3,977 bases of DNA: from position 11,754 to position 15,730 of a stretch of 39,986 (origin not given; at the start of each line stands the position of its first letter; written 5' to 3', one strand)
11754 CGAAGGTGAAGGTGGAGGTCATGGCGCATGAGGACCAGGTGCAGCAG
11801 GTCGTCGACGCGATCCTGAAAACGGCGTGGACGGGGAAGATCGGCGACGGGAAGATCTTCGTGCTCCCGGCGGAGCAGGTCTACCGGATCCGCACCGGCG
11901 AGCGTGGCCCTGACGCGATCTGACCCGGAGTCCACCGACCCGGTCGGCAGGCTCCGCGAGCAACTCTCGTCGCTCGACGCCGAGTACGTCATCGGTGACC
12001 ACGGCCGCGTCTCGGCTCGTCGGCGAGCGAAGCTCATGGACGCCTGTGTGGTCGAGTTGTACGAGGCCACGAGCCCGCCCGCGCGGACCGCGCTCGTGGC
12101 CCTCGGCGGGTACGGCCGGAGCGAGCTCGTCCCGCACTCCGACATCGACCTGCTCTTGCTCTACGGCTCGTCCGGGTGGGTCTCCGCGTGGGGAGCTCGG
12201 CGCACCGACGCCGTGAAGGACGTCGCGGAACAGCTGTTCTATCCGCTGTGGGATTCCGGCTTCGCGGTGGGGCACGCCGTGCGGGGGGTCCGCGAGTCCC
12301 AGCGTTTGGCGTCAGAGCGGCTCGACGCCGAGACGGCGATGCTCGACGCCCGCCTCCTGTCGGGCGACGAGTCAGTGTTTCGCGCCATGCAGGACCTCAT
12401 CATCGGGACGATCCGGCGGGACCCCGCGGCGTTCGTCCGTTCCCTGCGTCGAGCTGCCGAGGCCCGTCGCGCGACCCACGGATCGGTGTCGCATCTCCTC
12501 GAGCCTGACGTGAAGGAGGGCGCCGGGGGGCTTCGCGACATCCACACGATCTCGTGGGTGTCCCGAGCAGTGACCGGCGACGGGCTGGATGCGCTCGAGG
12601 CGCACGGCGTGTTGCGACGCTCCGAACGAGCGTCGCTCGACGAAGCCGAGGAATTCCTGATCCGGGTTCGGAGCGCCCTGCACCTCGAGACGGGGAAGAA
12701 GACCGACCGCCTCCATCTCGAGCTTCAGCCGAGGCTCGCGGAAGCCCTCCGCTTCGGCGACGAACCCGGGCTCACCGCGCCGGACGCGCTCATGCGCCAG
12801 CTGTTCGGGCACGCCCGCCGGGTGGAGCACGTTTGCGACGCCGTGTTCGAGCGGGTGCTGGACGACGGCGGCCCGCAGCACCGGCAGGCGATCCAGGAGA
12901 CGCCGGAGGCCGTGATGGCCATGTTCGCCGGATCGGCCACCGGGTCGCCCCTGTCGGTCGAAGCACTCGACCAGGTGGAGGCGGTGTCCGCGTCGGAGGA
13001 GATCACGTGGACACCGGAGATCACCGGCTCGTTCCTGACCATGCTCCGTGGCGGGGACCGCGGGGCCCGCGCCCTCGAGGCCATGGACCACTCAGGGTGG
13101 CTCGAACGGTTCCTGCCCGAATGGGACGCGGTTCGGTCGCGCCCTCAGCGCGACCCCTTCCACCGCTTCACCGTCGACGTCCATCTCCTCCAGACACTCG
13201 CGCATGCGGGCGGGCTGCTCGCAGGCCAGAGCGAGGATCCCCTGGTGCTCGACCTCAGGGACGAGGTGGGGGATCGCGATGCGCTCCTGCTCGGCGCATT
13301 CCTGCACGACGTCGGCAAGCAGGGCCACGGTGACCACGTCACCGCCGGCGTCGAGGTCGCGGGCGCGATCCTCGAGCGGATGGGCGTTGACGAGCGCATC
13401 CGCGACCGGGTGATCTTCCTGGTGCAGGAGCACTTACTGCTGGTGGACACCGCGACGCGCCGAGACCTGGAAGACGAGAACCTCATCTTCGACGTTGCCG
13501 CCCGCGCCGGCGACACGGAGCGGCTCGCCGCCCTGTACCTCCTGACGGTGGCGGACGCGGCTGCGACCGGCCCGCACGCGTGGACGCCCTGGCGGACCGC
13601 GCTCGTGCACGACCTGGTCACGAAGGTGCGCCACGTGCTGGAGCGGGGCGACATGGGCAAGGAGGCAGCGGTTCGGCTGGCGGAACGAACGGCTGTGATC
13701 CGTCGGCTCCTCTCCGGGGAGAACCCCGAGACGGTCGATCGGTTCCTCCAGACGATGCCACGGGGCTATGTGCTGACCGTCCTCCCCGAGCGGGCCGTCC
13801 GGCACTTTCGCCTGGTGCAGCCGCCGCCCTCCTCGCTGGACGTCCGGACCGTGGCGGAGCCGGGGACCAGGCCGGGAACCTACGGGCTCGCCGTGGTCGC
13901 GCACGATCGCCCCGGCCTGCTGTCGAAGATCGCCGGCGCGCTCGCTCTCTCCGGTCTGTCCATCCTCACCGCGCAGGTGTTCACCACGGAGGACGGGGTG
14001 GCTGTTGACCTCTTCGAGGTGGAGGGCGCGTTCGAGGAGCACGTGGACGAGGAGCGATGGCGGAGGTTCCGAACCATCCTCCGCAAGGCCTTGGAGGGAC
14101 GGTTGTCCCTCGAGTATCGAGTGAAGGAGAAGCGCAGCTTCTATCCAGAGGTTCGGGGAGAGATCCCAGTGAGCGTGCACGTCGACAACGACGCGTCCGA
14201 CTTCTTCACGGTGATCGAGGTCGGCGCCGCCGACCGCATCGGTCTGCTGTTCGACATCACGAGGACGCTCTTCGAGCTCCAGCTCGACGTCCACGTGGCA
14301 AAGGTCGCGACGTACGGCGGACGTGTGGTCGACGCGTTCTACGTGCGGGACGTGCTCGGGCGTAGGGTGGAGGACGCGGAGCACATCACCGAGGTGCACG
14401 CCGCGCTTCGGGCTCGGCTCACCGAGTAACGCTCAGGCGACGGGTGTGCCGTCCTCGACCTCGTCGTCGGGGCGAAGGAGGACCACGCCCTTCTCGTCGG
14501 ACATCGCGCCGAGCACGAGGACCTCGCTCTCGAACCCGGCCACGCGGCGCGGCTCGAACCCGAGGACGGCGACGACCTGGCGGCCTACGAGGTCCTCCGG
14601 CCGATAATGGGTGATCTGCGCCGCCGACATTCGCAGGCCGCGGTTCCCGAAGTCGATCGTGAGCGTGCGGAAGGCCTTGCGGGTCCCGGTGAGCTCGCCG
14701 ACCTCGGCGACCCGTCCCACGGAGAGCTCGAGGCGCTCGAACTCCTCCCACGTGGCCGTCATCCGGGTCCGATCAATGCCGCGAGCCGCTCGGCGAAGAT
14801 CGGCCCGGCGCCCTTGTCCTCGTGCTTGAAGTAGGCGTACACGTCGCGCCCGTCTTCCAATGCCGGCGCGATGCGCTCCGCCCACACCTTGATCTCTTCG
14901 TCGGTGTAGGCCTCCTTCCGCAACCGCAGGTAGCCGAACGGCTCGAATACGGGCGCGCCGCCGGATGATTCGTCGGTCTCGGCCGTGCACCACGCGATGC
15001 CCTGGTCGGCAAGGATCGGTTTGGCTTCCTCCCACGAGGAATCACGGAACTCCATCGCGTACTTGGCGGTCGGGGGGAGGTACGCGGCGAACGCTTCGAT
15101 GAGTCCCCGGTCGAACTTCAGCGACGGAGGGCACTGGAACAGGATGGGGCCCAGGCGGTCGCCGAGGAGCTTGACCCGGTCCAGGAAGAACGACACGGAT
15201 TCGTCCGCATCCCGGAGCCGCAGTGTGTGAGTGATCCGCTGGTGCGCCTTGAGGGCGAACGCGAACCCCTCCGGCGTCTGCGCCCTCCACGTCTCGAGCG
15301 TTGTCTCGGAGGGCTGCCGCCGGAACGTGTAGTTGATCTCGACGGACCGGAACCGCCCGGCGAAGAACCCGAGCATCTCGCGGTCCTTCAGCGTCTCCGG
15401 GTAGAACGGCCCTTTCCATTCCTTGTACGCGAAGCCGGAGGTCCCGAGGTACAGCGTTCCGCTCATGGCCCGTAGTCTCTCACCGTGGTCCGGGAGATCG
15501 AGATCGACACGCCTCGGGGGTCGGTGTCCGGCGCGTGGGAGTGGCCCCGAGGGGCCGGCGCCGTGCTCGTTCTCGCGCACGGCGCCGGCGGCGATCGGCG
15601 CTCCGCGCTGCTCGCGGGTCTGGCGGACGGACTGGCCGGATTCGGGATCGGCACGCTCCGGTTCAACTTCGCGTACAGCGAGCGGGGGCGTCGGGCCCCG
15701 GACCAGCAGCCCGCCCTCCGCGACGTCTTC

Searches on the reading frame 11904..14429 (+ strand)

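Call 75: search_protein_families(library=pfam, proteins=[window:11904-14429:+], max_evalue=0.00001)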
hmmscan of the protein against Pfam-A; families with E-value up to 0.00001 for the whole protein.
window:11904-14429:+ (841 aa): 6 families
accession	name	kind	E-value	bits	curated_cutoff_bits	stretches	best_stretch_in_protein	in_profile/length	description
PF08335.16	GlnD_UR_UTase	-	9.5e-34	116.9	21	1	177-315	2-141/141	GlnD PII-uridylyltransferase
PF01842.31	ACT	-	3.2e-16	59.2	27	1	663-715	4-57/66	ACT domain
PF22754.3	bHLH-TF_ACT-like_plant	-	1.6e-08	35.1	27.6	0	770-830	12-69/75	Plant bHLH transcription factor, ACT-like domain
PF24931.1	ACT_ACR9_3rd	-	1.3e-07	32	27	1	757-839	1-84/98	ACR9-like, ACT-like domain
PF01966.28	HD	-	2e-07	31.7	22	1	451-532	15-110/116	HD domain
PF13291.12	ACT_4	-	7.8e-06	26.9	27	0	662-706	9-54/80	ACT domain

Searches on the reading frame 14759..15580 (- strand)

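Call 76: search_protein_families(library=pfam, proteins=[window:14759-15580:-], max_evalue=0.00001)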
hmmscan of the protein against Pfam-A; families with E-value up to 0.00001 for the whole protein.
window:14759-15580:- (273 aa): 1 family
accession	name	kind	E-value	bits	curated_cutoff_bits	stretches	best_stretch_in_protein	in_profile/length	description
PF01904.24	DUF72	-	7.7e-56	190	25.3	1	60-268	1-216/217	Protein of unknown function DUF72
